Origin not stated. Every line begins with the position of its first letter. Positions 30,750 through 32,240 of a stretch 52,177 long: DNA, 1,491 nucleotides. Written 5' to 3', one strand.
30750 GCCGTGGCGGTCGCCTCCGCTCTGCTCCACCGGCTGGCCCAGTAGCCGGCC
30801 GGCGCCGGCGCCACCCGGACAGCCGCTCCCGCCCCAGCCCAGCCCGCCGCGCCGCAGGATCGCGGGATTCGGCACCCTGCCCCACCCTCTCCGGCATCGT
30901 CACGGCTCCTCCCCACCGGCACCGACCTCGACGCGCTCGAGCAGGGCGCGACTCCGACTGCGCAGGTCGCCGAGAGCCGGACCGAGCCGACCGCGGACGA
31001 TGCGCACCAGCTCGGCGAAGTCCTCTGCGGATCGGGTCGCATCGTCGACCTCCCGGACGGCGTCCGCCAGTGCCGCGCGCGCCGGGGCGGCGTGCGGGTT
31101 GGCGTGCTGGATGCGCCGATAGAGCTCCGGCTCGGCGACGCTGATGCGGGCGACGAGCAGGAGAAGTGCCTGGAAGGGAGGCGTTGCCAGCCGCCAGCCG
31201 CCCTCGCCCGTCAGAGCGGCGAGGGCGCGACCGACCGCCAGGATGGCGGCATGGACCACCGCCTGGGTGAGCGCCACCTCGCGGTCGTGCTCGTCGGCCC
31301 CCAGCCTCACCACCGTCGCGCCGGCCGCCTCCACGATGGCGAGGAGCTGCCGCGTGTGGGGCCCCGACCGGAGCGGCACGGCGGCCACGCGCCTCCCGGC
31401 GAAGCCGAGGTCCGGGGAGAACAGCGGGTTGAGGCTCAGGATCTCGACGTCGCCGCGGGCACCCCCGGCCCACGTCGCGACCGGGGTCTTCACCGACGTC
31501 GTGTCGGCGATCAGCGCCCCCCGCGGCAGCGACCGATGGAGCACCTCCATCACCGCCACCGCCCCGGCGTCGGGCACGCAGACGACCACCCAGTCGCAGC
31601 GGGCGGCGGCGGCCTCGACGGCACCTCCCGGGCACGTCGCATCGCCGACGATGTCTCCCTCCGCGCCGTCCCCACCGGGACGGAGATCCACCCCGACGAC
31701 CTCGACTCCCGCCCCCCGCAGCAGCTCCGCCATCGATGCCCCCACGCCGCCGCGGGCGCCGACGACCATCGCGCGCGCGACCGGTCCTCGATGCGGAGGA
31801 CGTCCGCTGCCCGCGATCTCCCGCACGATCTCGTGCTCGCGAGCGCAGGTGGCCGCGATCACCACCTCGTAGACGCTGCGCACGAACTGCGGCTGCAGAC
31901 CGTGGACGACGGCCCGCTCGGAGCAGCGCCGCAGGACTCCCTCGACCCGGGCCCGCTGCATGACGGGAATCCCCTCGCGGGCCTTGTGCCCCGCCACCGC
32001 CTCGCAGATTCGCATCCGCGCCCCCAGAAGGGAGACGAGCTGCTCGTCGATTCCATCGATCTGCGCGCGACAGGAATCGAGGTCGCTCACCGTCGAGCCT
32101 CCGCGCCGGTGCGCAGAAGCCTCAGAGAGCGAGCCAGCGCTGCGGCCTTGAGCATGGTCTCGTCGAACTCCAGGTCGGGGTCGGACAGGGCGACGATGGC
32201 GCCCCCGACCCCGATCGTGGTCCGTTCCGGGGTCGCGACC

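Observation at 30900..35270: PapABC-like cassette: fused PabAB translationally coupled to a chorismate-mutase/prephenate-dehydrogenase fusion, with no PabC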

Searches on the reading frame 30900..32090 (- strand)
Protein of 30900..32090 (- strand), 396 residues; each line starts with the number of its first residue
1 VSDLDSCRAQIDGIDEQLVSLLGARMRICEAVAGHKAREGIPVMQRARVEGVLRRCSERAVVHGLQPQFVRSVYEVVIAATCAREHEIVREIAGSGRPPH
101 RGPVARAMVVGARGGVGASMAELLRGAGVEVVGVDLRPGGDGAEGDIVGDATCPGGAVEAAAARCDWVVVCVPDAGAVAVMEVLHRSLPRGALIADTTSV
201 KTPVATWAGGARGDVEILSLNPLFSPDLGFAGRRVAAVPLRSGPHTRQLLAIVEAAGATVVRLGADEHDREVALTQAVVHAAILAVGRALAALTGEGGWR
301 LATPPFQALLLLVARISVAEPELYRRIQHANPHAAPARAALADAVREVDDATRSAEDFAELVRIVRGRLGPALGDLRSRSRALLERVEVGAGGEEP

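Call 7: search_protein_families(library=pfam, proteins=[window:30900-32090:-])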
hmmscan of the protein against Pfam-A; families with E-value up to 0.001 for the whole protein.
window:30900-32090:- (396 aa): 3 families
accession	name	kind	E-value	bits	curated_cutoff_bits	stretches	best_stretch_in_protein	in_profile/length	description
PF01817.26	CM_2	-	1.4e-19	70.6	27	1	7-85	1-79/80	Chorismate mutase type II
PF20463.3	PDH_C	-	2e-06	28.5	22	1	265-353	2-89/102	Prephenate dehydrogenase, dimerization domain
PF02153.23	PDH_N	-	1.4e-05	25.1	26.5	1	124-209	5-90/154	Prephenate dehydrogenase, nucleotide-binding domain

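Call 8: search_protein_families(library=ncbifam, proteins=[window:30900-32090:-])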
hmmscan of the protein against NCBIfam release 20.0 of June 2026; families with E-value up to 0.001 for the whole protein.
window:30900-32090:- (396 aa): 26 families (the best 25 are shown)
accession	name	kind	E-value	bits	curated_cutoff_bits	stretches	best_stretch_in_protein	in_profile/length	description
NF008400.0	PRK11199.1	equivalog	2.9e-31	108.7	273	1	2-339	3-318/374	bifunctional chorismate mutase/prephenate dehydrogenase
NF006409.0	PRK08655.1-3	equivalog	1.5e-22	80.5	310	1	108-354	4-250/290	prephenate dehydrogenase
NF006411.0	PRK08655.1-5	equivalog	3.6e-18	65.6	464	1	108-354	6-254/443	prephenate dehydrogenase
NF006408.0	PRK08655.1-2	equivalog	5.5e-18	64.9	422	1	109-358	11-264/441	prephenate dehydrogenase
TIGR01803.1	CM-like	subfamily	2.1e-15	56.6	73.35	1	4-85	1-82/82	chorismate mutase family protein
NF006410.0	PRK08655.1-4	equivalog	2.5e-14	52.9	498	1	109-362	9-266/446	prephenate dehydrogenase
NF006407.0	PRK08655.1-1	equivalog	1.5e-12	47.1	834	1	109-337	5-237/439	prephenate dehydrogenase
NF006691.0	PRK09239.1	equivalog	5.5e-11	42.5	120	1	3-91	11-98/108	chorismate mutase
NF006741.0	PRK09269.1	equivalog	1.4e-09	37.9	158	1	16-83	35-102/194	chorismate mutase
TIGR01791.2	CM_archaeal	equivalog_domain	4.7e-09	36.1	66.95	1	4-79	1-76/83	chorismate mutase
NF005475.0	PRK07075.1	equivalog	9.3e-09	35.4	126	1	2-85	11-93/105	isochorismate lyase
TIGR01806.1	CM_mono2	equivalog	1.4e-08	34.9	74.15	1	17-88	8-79/114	gamma subclass chorismate mutase AroQ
TIGR01805.1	CM_mono_grmpos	equivalog_domain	1.7e-08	34.6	71.2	1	4-58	1-55/81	chorismate mutase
NF006457.0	PRK08818.1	equivalog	5.6e-08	32.3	411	1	161-349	48-244/373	prephenate dehydrogenase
NF005694.0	PRK07502.1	equivalog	1.2e-07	31.3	409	1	114-383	15-284/310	prephenate/arogenate dehydrogenase family protein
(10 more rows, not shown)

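Call 14: find_homologous_proteins(query=window:30900-32090:-)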
Query window:30900-32090:- (396 aa): 24 proteins with E <= 0.001 among 8000 candidates.
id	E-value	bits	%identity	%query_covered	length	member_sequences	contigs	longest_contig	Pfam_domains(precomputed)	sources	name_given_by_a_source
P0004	2.3e-244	829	99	100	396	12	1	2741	PF02153.24,PF20463.4,PF01817.27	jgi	jgi:prephenate dehydrogenase/chorismate mutase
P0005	2.0e-237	806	97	100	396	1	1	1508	PF02153.24,PF20463.4,PF01817.27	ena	-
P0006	3.8e-216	736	90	100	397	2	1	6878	PF02153.24,PF20463.4,PF01817.27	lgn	-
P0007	9.5e-158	544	91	73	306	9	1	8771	PF20463.4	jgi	jgi:prephenate dehydrogenase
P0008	2.6e-84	302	58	70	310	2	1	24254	-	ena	-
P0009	2.5e-59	220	51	70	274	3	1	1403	PF02153.24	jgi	jgi:prephenate dehydrogenase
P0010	4.9e-58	215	50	70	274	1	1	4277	PF02153.24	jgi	jgi:4-amino-4-deoxyprephenate dehydrogenase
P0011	9.4e-58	214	49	71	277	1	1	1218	PF20463.4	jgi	-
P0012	2.6e-55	206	47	69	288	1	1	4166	PF02153.24,PF20463.4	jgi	jgi:4-amino-4-deoxyprephenate dehydrogenase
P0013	4.1e-55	206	49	70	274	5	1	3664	-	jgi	-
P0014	4.0e-54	203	49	71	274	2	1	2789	-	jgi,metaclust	metaclust:\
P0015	1.3e-53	201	48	71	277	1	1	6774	PF20463.4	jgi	jgi:prephenate dehydrogenase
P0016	5.4e-53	199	47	70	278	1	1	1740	PF02153.24,PF20463.4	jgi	jgi:prephenate dehydrogenase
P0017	3.8e-52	196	45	69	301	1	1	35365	PF02153.24,PF20463.4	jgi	jgi:4-amino-4-deoxyprephenate dehydrogenase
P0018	2.3e-44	170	45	63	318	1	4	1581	PF02153.24,PF20463.4,PF03807.24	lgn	-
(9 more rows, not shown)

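Call 17: find_encoding_contigs(protein=P0008, flank=10000, max_places=3)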
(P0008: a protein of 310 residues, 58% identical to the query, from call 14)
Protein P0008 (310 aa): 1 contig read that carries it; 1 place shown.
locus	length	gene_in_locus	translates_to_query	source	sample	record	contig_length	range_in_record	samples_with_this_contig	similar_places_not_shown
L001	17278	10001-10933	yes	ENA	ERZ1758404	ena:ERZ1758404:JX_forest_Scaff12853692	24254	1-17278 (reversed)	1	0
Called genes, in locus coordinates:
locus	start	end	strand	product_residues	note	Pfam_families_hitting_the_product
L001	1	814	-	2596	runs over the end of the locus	?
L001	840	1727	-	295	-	-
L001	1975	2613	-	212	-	PF01451:LMWPc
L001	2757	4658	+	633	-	PF13522:GATase_6, PF13537:GATase_7, PF00733:Asn_synthase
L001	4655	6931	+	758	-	PF00117:GATase, PF07722:Peptidase_C26 (faint), PF04715:, PF00425:Chorismate_bind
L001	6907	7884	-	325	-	PF13469:Sulfotransfer_3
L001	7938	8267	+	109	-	PF01817:CM_2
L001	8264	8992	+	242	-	PF13649:Methyltransf_25, PF13847:Methyltransf_31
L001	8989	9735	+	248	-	-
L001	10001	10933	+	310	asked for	-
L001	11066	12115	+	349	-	PF02951:GSH-S_N (weak), PF02955:GSH-S_ATP, PF08443:RimK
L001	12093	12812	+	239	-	PF00351:Biopterin_H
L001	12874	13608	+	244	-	PF02900:LigB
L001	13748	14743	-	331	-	PF04471:Mrr_cat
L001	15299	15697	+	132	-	-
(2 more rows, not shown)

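Call 18: find_encoding_contigs(protein=P0017, flank=10000, max_places=3)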
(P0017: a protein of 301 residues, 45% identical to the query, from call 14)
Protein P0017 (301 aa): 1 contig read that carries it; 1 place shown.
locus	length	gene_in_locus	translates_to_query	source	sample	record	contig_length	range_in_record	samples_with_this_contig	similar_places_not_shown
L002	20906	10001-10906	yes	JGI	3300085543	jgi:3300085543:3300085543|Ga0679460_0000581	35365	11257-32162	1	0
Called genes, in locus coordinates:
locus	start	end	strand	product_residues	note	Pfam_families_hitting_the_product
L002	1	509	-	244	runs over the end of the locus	PF01988:VIT1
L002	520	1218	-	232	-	PF01022:HTH_5 (weak)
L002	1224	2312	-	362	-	PF02547:Queuosine_synth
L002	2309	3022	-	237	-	PF00106:adh_short, PF08659:KR, PF13561:adh_short_C2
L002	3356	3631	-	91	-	PF10041:DUF2277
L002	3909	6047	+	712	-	PF00117:GATase, PF07722:Peptidase_C26, PF04715:, PF00425:Chorismate_bind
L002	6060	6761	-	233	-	PF00351:Biopterin_H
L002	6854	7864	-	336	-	PF02951:GSH-S_N, PF02955:GSH-S_ATP, PF08443:RimK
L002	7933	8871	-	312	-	PF13469:Sulfotransfer_3, PF00685:Sulfotransfer_1 (weak)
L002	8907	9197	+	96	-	PF01817:CM_2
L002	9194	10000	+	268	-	PF25342:GT_PLOD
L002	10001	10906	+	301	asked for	PF02153:PDH_N (weak), PF20463:PDH_C (faint)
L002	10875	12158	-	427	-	PF13621:Cupin_8 (faint), PF08007:JmjC_2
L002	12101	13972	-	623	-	PF13522:GATase_6, PF13537:GATase_7, PF00733:Asn_synthase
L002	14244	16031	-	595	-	PF00884:Sulfatase, PF16347:SGSH_C (weak)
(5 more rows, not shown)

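Call 20: find_encoding_contigs(protein=P0006, flank=10000, max_places=3)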
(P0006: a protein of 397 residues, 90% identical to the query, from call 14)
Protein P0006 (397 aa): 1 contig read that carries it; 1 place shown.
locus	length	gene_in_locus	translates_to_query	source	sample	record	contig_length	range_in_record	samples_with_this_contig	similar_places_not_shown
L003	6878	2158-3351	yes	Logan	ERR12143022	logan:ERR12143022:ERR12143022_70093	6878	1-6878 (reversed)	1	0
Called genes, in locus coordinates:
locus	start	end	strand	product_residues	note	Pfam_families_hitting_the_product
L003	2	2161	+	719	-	?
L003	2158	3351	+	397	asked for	PF01817:CM_2, PF02153:PDH_N (weak), PF20463:PDH_C (weak)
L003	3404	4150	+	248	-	PF04250:DUF429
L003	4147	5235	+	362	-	PF00465:Fe-ADH, PF13685:Fe-ADH_2, PF25137:ADH_Fe_C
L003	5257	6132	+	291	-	PF01909:NTP_transf_2 (faint)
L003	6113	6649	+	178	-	-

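Call 21: find_encoding_contigs(protein=P0007, flank=10000, max_places=3)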
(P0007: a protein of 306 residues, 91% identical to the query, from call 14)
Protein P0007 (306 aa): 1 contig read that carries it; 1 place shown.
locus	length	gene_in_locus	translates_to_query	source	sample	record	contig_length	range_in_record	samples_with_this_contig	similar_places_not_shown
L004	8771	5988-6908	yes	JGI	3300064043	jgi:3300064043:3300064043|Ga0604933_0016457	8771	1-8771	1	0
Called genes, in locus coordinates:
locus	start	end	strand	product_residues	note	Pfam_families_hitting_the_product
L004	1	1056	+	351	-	?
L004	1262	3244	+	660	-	PF00486:Trans_reg_C, PF03704:BTAD, PF13191:AAA_16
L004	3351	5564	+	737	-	PF00117:GATase, PF07722:Peptidase_C26 (weak), PF04715:, PF00425:Chorismate_bind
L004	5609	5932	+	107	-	PF01817:CM_2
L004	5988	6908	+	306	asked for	PF20463:PDH_C (weak)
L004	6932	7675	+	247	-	PF04250:DUF429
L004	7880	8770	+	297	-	?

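Call 31: search_protein_representatives(protein=window:30900-32090:-)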
Query: 396 residues. Proteins with E-value up to 0.001 (for the whole library): 3025; up to 1e-10: 834; up to 1e-30: 197. The best 150 are listed.
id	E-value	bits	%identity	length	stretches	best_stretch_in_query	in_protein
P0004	7.3e-245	828.6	99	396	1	1-396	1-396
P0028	1.1e-76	275.0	53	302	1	102-384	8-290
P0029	9.6e-61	222.6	37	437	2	104-380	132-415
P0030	8.0e-58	213.0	38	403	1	3-385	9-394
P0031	1.3e-56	209.0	40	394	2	107-386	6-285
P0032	2.0e-55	205.1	36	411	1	2-375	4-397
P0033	7.4e-54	199.9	39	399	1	4-374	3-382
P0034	8.3e-54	199.8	47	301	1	105-389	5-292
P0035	2.2e-52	195.1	40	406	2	107-370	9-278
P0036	2.5e-49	185.0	40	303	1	105-379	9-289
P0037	3.7e-49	184.5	47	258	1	105-363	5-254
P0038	2.7e-48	181.6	32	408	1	1-349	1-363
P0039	5.5e-48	180.6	43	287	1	104-372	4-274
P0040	1.0e-47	179.7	39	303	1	105-386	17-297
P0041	1.4e-47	179.3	46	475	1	102-371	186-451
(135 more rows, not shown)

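Call 36: find_related_loci(query=A2, collection=genome_contigs, flank=10000)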
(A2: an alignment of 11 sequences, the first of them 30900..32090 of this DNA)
Query A2 (396 aa) in genome_contigs; peptide patterns used: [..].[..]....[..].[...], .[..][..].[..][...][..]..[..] (x = any residue, [..] = any of these).
599 stretches matched a pattern (row limit reached: there are more); 103 encode a relative of the query (tblastn E <= 1e-3); the best 80 are kept; 80 distinct loci.
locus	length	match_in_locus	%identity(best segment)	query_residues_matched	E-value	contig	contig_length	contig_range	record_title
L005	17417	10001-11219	90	1-395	2e-177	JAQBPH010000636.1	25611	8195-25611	MAG: Chloroflexota bacterium isolate RYN_342 scaffold_2639317, whole genome shotgun sequence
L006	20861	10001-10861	41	100-384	2e-52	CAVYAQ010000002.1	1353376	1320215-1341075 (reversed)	MAG: uncultured Actinomycetota bacterium isolate MFD04967.bin.1.50 genome assembly, contig: contig_12847, whole genome s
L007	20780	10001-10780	45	108-373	8e-46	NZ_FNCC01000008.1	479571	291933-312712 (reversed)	Lentzea fradiae strain CGMCC 4.3506, whole genome shotgun sequence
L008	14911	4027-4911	41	95-380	6e-44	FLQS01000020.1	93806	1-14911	uncultured Mycobacterium sp. isolate UC10 genome assembly, contig: MHPYR_Contig_27, whole genome shotgun sequence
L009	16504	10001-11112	43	32-384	1e-43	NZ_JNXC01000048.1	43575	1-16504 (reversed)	Saccharothrix sp. NRRL B-16314 contig48.1, whole genome shotgun sequence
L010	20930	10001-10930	41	95-395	7e-43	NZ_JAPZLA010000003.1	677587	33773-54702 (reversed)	Mycobacterium sp. RTGN5 contig00003, whole genome shotgun sequence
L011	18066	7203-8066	41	102-380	3e-41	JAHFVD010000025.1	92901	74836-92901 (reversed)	MAG: Mycobacterium sp. isolate nzgw95 NODE_80_length_92902_cov_7.129542, whole genome shotgun sequence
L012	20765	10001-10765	43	97-350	4e-41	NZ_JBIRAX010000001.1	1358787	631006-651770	Actinomadura sp. 3N508 contig_1, whole genome shotgun sequence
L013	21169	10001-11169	39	1-395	1e-40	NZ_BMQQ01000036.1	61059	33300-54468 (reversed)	Streptomyces purpureus strain JCM 3172 sequence36, whole genome shotgun sequence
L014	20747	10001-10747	45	120-373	9e-41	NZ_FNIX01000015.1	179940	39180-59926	Lentzea jiangxiensis strain CGMCC 4.6609, whole genome shotgun sequence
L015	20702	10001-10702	45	101-341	6e-41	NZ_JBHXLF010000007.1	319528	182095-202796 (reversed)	Lentzea sp. NPDC058436 NPDC058436_T42_E4.ctg-0007, whole genome shotgun sequence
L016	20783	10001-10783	41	120-386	3e-40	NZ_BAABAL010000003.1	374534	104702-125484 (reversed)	Allokutzneria multivorans strain JCM 17342 sequence03, whole genome shotgun sequence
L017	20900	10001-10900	40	102-388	1e-43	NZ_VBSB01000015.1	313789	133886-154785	Mycolicibacterium sphagni strain ENV482 MSphagni_S6_L001_R1_001__paired__contig_17, whole genome shotgun sequence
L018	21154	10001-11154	41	2-388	4e-39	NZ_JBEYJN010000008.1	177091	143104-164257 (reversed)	Streptomyces sp. NPDC006670 NPDC006670_39_D10.ctg-0008, whole genome shotgun sequence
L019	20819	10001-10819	43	120-378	2e-38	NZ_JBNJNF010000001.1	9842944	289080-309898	Microbispora sp. CA-102843 MDNA_WGS_260_1, whole genome shotgun sequence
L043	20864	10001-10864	43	102-380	2e-35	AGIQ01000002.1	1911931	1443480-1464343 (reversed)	Mycolicibacterium rhodesiae JS60 ctg137, whole genome shotgun sequence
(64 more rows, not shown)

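Call 49: search_solved_structures(query=window:30900-32090:-, max_evalue=0.01, show_alignments=4)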
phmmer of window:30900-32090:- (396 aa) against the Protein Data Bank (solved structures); distinct sequences matched with E-value up to 0.01: 8.
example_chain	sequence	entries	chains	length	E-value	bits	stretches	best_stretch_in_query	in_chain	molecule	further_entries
2pv7_A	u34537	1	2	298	1.6e-09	40.8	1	157-327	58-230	T-protein [Includes: Chorismate mutase (EC 5.4.99.5) (CM) and Prephenate dehydrogenase (EC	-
1ybz_A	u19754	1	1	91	8.5e-06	28.6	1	4-59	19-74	chorismate mutase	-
3rmi_A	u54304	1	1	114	5.9e-05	25.8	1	2-91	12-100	Chorismate mutase protein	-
2f6l_A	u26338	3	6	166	0.0032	20.1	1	17-88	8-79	Chorismate mutase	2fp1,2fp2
2ao2_A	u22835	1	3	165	0.0037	19.8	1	17-87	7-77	Chorismate mutase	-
9bt3_A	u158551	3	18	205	0.0052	19.4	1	17-87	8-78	Secreted chorismate mutase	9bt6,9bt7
3hgw_C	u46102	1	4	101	0.0076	18.8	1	4-92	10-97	Salicylate biosynthesis protein pchB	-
2h9d_A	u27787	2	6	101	0.0079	18.8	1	4-93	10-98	Salicylate biosynthesis protein pchB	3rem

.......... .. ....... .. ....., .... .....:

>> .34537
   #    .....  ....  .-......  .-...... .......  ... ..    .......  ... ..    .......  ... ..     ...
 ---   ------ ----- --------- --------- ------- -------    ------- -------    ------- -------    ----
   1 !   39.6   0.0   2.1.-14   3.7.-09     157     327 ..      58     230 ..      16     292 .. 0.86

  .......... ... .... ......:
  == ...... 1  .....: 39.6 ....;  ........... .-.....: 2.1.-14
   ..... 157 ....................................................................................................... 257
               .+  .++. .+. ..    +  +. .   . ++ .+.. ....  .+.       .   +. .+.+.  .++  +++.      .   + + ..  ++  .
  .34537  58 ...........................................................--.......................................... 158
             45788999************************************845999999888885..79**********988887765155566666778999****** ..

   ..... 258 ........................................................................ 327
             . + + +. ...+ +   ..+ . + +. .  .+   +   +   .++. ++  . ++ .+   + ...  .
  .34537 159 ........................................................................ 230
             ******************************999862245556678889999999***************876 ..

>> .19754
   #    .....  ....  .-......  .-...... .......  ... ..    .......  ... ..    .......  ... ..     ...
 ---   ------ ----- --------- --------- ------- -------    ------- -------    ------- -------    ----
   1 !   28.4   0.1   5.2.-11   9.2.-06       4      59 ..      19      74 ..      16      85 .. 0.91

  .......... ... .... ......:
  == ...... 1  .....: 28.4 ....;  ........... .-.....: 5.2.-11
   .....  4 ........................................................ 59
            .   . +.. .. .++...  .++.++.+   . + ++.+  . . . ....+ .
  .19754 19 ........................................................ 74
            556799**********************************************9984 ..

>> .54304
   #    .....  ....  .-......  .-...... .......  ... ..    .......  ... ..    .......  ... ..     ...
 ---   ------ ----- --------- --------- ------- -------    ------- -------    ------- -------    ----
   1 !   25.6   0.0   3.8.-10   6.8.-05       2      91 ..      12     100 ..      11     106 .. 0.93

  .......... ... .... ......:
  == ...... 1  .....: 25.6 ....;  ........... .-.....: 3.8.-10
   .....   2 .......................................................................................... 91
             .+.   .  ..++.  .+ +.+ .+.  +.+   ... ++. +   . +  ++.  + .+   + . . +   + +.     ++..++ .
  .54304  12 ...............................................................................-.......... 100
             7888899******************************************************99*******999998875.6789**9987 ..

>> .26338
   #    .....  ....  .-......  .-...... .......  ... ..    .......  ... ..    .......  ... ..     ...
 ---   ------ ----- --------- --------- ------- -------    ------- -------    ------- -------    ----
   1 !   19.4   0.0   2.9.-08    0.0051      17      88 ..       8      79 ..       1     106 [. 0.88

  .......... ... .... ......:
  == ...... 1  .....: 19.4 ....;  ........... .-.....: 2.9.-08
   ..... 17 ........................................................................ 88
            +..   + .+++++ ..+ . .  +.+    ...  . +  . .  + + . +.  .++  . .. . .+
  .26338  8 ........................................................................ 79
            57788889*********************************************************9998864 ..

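Call 58: find_encoding_contigs(protein=P0030, flank=8000, max_places=2)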
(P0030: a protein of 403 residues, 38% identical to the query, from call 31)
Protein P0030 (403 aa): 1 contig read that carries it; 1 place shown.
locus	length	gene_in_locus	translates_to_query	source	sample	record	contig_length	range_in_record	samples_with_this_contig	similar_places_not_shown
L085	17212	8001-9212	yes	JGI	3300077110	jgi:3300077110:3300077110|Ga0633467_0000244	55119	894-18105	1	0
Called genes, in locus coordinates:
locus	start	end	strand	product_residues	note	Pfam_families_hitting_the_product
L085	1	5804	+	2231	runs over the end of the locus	?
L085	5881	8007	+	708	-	PF00117:GATase, PF07722:Peptidase_C26 (faint), PF04715:, PF00425:Chorismate_bind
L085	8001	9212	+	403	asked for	PF01817:CM_2, PF02153:PDH_N, PF20463:PDH_C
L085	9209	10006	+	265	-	PF00551:Formyl_trans_N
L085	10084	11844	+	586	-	PF02543:Carbam_trans_N, PF16861:Carbam_trans_C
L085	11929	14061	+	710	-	-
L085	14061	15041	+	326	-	PF13621:Cupin_8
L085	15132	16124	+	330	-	PF01636:APH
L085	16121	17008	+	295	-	PF02463:SMC_N (faint), PF13175:AAA_15 (faint), PF13476:AAA_23, PF00005:ABC_tran (weak), PF13304:AAA_21 (weak)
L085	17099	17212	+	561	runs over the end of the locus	PF00144:Beta-lactamase, PF11954:DUF3471 (weak)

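Call 59: find_encoding_contigs(protein=P0032, flank=8000, max_places=2)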
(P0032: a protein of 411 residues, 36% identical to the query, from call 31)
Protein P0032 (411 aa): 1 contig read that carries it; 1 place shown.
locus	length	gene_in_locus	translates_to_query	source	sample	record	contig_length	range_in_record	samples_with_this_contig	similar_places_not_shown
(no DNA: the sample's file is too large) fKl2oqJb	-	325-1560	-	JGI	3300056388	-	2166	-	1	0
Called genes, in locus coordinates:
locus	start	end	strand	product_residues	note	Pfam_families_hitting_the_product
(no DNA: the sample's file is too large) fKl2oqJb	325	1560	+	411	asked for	PF01817:CM_2, PF02153:PDH_N, PF20463:PDH_C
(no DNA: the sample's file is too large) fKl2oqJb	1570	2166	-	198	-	?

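Call 60: find_encoding_contigs(protein=P0031, flank=8000, max_places=2)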
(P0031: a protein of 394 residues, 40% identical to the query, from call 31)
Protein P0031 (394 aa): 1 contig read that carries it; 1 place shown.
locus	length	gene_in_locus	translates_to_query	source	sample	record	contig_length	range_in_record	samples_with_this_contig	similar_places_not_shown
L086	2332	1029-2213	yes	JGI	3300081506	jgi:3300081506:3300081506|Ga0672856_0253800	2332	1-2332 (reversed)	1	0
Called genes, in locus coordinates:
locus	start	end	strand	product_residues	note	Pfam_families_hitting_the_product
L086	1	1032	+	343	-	?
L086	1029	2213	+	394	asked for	PF02153:PDH_N (weak), PF20463:PDH_C, PF01817:CM_2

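Call 77: find_related_loci(query=window:30900-32090:-, collection=metagenome_contigs, flank=8000)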
Query window:30900-32090:- (396 aa) in metagenome_contigs; peptide patterns used: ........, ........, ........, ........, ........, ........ (x = any residue, [..] = any of these).
598 stretches matched a pattern (row limit reached: there are more); 92 encode a relative of the query (tblastn E <= 1e-3); the best 80 are kept; 80 distinct loci.
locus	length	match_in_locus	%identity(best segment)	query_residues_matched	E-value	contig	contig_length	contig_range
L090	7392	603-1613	25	3-356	2e-21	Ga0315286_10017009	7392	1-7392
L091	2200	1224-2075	23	3-278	6e-16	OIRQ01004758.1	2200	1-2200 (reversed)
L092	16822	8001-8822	22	3-287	4e-15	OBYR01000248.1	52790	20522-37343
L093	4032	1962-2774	24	3-284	3e-15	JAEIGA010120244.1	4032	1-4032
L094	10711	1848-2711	23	3-282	5e-15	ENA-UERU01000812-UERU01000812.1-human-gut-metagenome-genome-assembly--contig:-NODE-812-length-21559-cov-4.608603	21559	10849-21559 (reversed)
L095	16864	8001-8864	23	3-282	5e-15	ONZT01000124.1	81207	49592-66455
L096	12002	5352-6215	23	3-282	5e-15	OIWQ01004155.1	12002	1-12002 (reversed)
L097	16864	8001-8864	23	3-282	5e-15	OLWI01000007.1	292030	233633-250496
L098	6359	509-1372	23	3-282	4e-15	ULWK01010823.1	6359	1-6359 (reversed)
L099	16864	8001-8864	23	3-282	5e-15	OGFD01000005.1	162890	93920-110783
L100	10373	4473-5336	23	3-282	5e-15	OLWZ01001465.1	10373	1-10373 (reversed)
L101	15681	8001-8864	23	3-282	5e-15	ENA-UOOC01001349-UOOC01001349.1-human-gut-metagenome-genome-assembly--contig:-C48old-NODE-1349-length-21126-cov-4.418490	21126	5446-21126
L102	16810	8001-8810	22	3-287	1e-14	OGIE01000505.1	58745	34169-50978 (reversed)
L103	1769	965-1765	22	3-284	8e-15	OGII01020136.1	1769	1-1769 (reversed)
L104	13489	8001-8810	22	3-287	1e-14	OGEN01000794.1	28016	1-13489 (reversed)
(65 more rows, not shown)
